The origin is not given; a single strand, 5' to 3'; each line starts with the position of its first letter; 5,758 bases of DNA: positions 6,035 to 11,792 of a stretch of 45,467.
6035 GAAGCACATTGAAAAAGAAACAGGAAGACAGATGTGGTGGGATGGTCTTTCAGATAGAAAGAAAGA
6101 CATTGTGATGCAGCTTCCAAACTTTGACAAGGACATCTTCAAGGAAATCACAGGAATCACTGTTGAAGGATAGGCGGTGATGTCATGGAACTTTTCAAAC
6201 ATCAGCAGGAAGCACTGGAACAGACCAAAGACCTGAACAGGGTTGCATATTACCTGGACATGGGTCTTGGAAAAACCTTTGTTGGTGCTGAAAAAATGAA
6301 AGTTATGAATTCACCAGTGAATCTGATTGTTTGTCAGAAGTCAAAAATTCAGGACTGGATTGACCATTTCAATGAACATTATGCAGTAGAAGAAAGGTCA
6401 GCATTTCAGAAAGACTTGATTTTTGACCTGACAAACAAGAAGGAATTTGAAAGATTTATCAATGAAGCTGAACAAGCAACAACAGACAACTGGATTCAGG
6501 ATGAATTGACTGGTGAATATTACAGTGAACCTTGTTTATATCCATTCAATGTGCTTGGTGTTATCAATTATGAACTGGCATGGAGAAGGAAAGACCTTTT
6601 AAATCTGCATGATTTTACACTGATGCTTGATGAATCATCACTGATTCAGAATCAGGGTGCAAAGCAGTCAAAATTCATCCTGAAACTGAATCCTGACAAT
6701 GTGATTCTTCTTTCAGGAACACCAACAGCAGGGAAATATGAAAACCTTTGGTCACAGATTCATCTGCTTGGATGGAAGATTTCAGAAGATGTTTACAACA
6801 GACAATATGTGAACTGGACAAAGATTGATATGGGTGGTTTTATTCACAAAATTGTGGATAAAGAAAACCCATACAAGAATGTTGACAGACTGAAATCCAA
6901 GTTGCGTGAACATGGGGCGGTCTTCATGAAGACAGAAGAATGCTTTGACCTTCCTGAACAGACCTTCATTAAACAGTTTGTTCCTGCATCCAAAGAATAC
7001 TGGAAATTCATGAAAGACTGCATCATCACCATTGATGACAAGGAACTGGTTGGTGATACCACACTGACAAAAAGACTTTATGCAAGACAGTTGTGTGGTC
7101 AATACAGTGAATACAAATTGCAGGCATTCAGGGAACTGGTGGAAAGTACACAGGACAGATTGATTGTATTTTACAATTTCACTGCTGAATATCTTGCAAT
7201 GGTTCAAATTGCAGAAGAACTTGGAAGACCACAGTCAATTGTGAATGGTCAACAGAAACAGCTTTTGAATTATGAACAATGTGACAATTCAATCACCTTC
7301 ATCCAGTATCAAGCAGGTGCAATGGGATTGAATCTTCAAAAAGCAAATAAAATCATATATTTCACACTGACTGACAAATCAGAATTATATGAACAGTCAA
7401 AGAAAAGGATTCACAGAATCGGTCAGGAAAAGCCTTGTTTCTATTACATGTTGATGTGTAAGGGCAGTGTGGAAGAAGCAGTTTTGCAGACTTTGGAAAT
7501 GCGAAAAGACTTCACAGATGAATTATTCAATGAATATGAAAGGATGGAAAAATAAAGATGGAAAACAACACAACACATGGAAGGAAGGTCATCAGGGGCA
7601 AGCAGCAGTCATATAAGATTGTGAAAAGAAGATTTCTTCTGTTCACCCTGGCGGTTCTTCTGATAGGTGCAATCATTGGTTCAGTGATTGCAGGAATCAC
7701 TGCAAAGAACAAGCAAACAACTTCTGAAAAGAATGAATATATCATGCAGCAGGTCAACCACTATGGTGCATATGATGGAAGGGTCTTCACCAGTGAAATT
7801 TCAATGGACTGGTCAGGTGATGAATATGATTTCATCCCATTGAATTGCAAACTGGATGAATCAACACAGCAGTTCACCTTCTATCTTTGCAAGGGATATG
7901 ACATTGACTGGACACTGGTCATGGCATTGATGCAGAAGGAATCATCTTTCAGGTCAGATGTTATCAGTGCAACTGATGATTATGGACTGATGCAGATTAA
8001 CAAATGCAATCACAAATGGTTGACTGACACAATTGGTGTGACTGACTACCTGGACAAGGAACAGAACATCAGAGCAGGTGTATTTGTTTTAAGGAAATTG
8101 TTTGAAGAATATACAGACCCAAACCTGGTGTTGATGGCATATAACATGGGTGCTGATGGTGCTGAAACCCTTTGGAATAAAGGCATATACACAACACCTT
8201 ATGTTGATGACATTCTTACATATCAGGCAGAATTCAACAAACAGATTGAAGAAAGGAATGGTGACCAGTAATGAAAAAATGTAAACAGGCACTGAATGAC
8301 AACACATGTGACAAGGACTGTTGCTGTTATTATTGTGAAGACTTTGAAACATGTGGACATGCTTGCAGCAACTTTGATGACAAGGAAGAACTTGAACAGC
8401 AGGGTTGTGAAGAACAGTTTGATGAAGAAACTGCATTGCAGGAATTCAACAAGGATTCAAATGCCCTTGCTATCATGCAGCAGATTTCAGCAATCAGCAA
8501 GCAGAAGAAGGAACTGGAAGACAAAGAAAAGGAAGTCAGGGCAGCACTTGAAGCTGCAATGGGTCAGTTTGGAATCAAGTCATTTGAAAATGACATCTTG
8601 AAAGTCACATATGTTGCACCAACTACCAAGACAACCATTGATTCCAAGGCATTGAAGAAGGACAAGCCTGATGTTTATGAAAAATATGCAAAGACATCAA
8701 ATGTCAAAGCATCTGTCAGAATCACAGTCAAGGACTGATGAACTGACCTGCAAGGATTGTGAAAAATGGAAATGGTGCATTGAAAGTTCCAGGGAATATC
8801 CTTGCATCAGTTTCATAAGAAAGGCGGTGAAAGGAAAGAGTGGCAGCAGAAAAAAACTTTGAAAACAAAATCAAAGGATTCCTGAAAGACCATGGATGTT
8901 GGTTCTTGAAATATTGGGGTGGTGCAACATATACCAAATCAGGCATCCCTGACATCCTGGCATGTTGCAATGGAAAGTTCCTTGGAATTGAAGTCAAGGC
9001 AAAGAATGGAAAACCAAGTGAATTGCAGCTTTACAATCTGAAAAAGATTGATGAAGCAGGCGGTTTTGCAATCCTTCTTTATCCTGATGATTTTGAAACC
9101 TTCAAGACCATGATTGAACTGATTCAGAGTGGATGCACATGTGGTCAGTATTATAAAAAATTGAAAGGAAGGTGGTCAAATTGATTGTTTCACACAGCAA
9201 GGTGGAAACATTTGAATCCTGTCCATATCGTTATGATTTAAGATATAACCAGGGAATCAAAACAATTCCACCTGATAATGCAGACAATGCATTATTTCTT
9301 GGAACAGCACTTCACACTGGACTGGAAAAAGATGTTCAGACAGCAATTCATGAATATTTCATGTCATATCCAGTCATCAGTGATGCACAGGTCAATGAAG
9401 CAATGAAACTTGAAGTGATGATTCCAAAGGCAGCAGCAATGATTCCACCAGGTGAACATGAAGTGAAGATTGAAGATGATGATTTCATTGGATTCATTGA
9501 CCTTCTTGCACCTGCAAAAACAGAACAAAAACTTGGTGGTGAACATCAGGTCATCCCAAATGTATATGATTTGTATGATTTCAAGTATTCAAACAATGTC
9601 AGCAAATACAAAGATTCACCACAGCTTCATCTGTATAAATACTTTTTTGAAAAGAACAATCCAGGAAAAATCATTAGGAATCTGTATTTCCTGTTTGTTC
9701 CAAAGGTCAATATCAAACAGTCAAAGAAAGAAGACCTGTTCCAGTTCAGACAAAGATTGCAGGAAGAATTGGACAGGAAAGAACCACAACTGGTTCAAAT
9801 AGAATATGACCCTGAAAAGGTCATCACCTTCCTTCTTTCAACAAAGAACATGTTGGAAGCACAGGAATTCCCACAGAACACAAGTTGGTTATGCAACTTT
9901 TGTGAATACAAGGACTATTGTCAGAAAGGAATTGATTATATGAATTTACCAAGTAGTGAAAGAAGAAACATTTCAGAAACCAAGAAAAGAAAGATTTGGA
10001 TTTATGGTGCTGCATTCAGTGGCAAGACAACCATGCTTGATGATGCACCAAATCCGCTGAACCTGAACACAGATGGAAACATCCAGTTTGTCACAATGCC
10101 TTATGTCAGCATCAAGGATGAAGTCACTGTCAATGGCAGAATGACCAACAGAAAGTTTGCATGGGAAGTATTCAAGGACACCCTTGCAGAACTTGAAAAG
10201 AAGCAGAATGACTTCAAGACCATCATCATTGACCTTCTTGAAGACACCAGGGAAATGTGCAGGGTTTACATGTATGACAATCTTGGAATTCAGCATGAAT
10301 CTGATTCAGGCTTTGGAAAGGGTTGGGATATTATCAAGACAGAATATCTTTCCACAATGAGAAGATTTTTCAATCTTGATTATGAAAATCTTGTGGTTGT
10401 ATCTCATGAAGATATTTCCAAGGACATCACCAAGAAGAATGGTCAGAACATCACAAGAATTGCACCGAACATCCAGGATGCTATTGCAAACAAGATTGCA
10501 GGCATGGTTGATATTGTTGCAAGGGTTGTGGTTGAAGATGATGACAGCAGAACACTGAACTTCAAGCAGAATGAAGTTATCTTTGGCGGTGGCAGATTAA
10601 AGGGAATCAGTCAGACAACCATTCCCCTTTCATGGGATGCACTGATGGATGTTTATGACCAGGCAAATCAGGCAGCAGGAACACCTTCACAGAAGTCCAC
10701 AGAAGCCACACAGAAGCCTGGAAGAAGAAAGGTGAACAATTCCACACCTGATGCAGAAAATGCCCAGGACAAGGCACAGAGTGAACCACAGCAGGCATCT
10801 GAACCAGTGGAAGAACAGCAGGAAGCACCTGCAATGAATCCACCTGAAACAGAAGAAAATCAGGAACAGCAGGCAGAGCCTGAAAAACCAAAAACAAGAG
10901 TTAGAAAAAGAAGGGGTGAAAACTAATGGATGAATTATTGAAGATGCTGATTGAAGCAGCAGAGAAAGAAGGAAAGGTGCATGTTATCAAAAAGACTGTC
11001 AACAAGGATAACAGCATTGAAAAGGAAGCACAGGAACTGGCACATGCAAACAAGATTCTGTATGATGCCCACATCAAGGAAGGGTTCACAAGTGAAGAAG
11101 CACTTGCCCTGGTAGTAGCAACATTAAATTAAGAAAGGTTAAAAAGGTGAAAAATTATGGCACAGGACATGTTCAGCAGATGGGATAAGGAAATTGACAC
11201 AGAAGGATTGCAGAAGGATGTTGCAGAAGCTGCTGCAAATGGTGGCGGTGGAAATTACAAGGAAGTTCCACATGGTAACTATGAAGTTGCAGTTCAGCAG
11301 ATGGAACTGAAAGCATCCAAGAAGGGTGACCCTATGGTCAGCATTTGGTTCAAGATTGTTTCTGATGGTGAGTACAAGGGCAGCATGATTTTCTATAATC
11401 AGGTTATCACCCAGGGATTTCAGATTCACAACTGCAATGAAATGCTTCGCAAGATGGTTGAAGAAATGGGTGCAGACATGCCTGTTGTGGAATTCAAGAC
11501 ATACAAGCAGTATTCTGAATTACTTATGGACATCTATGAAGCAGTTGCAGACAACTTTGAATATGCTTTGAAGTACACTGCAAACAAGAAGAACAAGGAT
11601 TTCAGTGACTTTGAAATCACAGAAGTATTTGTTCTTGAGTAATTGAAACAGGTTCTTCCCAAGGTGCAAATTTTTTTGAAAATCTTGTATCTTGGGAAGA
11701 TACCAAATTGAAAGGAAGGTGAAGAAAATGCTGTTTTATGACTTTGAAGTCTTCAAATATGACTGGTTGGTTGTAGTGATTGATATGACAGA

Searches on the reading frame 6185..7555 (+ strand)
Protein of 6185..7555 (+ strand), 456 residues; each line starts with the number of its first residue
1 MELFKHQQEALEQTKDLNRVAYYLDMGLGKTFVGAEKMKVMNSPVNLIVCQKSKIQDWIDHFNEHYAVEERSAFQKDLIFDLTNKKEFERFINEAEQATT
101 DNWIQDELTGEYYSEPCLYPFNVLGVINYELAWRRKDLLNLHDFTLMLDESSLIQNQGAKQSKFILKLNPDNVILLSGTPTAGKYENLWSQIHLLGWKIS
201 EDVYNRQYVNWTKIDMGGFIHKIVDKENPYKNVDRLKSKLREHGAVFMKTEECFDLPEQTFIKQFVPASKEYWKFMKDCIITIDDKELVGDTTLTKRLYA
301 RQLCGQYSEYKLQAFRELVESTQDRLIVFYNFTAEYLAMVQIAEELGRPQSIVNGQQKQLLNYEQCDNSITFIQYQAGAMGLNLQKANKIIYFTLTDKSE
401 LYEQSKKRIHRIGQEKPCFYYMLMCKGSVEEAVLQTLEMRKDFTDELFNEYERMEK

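Call 7: search_protein_families(library=pfam, proteins=[window:6185-7555:+], max_evalue=0.01)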
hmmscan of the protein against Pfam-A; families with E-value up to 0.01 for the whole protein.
window:6185-7555:+ (456 aa): 2 families
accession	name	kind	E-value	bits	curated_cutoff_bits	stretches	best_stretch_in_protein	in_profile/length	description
PF00176.29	SNF2-rel_dom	-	3.6e-14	53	24.9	1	25-286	25-259/290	SNF2-related domain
PF00271.37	Helicase_C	-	9.7e-07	29.5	23.5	1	311-413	2-110/110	Helicase conserved C-terminal domain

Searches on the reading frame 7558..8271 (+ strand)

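Call 7: search_protein_families(library=pfam, proteins=[window:7558-8271:+], max_evalue=0.01)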
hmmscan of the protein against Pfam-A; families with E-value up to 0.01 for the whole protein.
window:7558-8271:+ (237 aa): 1 family
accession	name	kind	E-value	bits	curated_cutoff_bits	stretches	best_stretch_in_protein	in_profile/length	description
PF01464.25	SLT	-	8.7e-21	74.1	21.3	1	113-199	9-98/117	Transglycosylase SLT domain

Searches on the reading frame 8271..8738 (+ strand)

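Call 7: search_protein_families(library=pfam, proteins=[window:8271-8738:+], max_evalue=0.01)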
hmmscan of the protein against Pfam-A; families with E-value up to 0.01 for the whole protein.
window:8271-8738:+ (155 aa): 1 family
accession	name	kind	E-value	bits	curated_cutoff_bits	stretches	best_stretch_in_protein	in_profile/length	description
PF01900.24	RNase_P_Rpp14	-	0.0069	16.9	23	0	81-123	18-59/104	Rpp14/Pop5 family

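Call 63: search_protein_families(library=pfam, proteins=[window:8271-8735:+], max_evalue=0.01)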
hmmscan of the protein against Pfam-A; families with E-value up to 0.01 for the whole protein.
window:8271-8735:+ (155 aa): 1 family
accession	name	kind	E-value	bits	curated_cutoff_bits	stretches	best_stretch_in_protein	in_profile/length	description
PF01900.24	RNase_P_Rpp14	-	0.0069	16.9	23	0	81-123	18-59/104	Rpp14/Pop5 family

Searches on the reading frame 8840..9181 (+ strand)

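Call 63: search_protein_families(library=pfam, proteins=[window:8840-9181:+], max_evalue=0.01)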
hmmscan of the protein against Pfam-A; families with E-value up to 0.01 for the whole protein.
window:8840-9181:+ (114 aa): 2 families
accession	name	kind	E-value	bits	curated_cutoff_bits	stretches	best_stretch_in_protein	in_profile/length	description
PF01870.24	Hjc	-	9.3e-06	25.9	21.1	1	7-69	2-63/93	Archaeal holliday junction resolvase (hjc)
PF08774.17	VRR_NUC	-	0.0046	17.4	23.8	1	32-80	60-112/116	VRR-NUC domain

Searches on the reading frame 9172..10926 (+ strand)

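Call 7: search_protein_families(library=pfam, proteins=[window:9172-10926:+], max_evalue=0.01)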
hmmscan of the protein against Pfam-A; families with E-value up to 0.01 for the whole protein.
window:9172-10926:+ (584 aa): 2 families
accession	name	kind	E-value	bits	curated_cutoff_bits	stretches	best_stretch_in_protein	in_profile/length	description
PF13479.12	AAA_24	-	9.1e-42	143.5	27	1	271-476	1-195/195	AAA domain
PF12705.13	PDDEXK_1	-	6.2e-19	69.3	22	1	6-251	2-247/247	PD-(D/E)XK nuclease superfamily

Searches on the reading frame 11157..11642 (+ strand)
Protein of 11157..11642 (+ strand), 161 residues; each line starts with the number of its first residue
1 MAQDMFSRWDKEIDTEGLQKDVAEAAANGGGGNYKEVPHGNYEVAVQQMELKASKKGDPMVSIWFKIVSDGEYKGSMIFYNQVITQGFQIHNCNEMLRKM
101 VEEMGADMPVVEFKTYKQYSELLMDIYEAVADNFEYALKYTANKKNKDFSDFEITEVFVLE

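Call 7: search_protein_families(library=pfam, proteins=[window:11157-11642:+], max_evalue=0.01)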
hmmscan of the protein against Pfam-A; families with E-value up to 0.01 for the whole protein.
window:11157-11642:+ (161 aa): 1 family
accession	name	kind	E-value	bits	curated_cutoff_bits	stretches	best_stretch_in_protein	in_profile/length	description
PF05037.18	DUF669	-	1.5e-08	35.3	21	1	34-86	11-63/138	Protein of unknown function (DUF669)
